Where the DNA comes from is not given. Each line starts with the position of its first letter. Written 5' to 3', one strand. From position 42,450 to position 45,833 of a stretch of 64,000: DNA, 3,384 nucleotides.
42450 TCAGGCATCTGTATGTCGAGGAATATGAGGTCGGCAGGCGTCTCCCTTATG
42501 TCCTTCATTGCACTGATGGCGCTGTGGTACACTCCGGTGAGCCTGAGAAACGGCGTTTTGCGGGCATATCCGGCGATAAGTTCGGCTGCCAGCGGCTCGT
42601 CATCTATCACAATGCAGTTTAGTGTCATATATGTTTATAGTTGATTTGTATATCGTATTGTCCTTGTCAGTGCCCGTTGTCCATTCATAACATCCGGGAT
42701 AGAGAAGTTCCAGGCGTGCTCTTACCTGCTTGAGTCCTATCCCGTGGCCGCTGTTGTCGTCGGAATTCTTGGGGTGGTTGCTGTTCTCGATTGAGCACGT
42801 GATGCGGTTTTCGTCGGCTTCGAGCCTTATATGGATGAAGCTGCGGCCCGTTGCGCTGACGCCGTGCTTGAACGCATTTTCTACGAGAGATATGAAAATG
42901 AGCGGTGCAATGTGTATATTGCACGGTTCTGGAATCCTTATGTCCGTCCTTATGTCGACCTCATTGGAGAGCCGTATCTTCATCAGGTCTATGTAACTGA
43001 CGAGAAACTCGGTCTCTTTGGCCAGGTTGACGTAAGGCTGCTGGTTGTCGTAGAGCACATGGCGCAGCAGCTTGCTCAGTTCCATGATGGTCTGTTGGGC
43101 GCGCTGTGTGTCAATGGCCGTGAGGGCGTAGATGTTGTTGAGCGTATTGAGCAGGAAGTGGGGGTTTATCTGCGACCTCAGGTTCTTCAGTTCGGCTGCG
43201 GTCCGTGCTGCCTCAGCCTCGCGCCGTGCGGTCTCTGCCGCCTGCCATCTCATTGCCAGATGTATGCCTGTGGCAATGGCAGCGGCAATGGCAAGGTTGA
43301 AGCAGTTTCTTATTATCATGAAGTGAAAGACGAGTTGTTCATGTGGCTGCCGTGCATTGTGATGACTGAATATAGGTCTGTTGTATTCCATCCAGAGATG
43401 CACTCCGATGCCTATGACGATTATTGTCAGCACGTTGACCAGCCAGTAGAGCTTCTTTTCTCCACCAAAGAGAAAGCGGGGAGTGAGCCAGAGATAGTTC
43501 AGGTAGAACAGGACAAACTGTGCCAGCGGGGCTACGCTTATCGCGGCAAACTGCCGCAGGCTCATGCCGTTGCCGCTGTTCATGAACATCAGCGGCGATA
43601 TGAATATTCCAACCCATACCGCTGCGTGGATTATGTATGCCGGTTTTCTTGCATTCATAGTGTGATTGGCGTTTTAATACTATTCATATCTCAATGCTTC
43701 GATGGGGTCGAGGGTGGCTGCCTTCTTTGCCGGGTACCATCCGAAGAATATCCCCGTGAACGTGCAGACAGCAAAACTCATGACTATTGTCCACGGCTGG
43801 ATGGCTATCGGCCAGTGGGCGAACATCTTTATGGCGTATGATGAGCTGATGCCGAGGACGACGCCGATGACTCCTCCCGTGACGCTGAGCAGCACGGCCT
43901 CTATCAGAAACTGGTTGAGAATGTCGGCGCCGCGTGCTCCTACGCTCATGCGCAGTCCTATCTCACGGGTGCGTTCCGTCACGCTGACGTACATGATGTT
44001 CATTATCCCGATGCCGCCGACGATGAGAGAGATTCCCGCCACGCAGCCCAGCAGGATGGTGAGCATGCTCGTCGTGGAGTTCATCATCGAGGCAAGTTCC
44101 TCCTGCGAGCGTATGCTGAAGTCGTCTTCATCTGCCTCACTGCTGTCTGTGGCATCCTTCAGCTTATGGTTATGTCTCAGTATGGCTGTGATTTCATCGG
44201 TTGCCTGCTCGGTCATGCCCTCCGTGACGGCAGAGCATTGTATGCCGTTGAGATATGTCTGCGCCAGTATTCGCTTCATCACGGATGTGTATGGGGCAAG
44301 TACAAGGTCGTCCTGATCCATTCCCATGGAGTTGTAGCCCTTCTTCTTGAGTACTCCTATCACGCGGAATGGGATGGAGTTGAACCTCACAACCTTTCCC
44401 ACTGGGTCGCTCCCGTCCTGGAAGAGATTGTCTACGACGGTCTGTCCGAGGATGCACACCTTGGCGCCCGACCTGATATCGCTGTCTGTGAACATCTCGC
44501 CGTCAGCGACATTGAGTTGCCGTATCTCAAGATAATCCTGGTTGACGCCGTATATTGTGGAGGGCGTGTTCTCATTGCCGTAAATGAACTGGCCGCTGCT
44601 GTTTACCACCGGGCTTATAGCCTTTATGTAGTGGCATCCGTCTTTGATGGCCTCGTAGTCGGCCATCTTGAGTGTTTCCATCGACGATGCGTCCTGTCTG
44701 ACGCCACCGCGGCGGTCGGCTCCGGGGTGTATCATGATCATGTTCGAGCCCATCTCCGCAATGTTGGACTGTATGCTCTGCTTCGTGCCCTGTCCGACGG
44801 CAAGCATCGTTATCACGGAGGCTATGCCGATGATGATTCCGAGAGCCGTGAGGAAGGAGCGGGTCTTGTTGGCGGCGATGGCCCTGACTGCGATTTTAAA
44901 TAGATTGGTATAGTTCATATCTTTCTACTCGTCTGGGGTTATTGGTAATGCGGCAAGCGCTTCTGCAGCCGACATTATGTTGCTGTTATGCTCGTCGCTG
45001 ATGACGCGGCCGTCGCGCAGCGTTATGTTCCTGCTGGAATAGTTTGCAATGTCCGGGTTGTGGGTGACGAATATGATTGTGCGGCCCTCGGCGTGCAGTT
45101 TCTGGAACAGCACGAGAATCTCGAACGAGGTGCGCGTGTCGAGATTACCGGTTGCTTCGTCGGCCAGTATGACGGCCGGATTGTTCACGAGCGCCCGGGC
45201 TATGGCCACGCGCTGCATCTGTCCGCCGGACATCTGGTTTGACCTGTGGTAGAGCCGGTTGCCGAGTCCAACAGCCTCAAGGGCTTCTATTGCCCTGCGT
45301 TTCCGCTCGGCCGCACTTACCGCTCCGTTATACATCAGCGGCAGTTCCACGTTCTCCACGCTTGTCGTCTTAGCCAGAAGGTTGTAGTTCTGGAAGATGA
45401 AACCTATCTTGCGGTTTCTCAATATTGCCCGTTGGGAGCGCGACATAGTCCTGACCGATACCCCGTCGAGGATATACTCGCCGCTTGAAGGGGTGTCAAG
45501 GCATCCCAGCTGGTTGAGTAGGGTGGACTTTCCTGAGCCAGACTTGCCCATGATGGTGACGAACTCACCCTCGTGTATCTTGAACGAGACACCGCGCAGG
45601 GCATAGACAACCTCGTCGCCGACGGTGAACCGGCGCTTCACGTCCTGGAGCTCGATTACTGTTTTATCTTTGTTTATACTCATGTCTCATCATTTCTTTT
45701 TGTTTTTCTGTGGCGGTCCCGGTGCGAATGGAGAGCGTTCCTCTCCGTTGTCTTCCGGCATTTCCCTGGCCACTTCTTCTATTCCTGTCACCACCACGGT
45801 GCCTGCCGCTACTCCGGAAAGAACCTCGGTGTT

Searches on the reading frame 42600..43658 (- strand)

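Call 78: search_protein_families(library=pfam, proteins=[window:42600-43658:-], max_evalue=0.00001)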
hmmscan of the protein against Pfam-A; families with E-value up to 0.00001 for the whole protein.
window:42600-43658:- (352 aa): 1 family
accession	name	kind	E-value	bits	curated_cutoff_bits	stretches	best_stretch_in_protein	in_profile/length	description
PF06580.19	His_kinase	-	2.2e-24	85.9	25.2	1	155-233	1-80/81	Histidine kinase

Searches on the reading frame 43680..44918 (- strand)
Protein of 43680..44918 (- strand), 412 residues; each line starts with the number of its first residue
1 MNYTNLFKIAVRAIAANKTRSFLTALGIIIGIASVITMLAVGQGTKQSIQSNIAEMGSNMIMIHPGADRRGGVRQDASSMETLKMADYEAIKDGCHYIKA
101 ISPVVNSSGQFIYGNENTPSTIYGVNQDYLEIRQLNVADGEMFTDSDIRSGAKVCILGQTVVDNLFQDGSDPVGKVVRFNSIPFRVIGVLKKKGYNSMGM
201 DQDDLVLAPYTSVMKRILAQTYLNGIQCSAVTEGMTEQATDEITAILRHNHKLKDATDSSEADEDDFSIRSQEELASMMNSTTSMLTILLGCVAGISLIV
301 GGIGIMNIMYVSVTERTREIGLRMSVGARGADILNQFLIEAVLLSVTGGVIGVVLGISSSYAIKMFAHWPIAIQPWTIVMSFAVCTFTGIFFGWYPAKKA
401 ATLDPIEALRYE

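Call 78: search_protein_families(library=pfam, proteins=[window:43680-44918:-], max_evalue=0.00001)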
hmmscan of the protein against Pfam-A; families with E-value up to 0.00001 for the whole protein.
window:43680-44918:- (412 aa): 2 families
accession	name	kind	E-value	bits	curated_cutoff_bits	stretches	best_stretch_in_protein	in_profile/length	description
PF12704.14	MacB_PCD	-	7.8e-52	177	27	1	21-245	1-206/207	MacB-like periplasmic core domain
PF02687.27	FtsX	-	1.3e-21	77.3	25.5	1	293-405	3-120/120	FtsX-like permease C-terminal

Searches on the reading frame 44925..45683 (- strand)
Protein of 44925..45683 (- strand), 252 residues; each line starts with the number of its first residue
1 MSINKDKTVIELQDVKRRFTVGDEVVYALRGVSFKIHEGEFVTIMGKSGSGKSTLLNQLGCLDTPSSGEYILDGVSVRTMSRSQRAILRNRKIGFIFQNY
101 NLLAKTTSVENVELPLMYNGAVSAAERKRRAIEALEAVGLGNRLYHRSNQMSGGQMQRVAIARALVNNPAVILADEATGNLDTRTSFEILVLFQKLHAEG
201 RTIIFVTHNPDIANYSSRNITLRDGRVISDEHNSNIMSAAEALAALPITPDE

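Call 78: search_protein_families(library=pfam, proteins=[window:44925-45683:-], max_evalue=0.00001)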
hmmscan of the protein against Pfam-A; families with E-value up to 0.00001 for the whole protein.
window:44925-45683:- (252 aa): 1 family
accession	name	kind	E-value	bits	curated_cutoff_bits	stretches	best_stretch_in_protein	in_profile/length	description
PF00005.33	ABC_tran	-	1.6e-32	113.4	25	1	29-178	1-136/137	ABC transporter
